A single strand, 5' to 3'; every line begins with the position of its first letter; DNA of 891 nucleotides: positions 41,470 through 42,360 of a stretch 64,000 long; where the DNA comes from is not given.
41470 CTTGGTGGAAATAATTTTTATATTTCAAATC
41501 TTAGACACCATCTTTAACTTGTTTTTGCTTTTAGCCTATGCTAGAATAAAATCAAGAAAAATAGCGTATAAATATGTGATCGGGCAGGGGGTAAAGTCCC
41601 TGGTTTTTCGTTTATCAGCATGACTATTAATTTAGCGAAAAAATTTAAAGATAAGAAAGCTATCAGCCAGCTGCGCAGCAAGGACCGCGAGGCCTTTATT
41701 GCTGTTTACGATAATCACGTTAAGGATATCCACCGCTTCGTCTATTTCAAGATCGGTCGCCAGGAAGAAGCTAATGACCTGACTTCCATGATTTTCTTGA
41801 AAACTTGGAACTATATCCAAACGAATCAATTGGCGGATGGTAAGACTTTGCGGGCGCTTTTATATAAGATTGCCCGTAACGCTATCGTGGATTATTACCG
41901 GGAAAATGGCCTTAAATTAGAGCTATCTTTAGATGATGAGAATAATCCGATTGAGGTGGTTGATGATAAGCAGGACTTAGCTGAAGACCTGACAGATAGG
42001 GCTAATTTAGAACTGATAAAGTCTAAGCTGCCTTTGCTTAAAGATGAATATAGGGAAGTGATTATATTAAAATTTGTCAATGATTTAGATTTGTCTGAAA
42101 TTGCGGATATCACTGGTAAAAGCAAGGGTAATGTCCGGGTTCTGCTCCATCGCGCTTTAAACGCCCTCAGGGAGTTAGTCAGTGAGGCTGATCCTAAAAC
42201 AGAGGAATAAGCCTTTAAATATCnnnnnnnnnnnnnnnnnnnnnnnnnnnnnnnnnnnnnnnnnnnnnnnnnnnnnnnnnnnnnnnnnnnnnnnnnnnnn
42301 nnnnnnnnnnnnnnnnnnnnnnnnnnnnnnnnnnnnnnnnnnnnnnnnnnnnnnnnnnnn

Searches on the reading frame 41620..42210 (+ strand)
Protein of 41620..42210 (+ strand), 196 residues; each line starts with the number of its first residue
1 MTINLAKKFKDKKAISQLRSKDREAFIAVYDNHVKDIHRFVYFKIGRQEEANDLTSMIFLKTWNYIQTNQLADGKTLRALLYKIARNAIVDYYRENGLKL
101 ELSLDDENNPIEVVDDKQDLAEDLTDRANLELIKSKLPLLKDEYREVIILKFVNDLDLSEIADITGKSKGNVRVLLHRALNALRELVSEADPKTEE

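Call 55: search_protein_families(library=pfam, proteins=[window:41620-42210:+], max_evalue=0.0001)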
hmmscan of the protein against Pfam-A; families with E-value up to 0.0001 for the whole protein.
window:41620-42210:+ (196 aa): 3 families
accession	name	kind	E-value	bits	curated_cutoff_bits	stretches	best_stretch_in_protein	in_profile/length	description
PF08281.18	Sigma70_r4_2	-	2e-14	53.4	25.7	1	133-183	4-54/54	Sigma-70, region 4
PF04545.22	Sigma70_r4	-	2.3e-10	40.3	24.1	1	140-185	5-50/50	Sigma-70, region 4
PF04542.20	Sigma70_r2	-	6.1e-10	39.2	24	1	30-96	2-68/71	Sigma-70 region 2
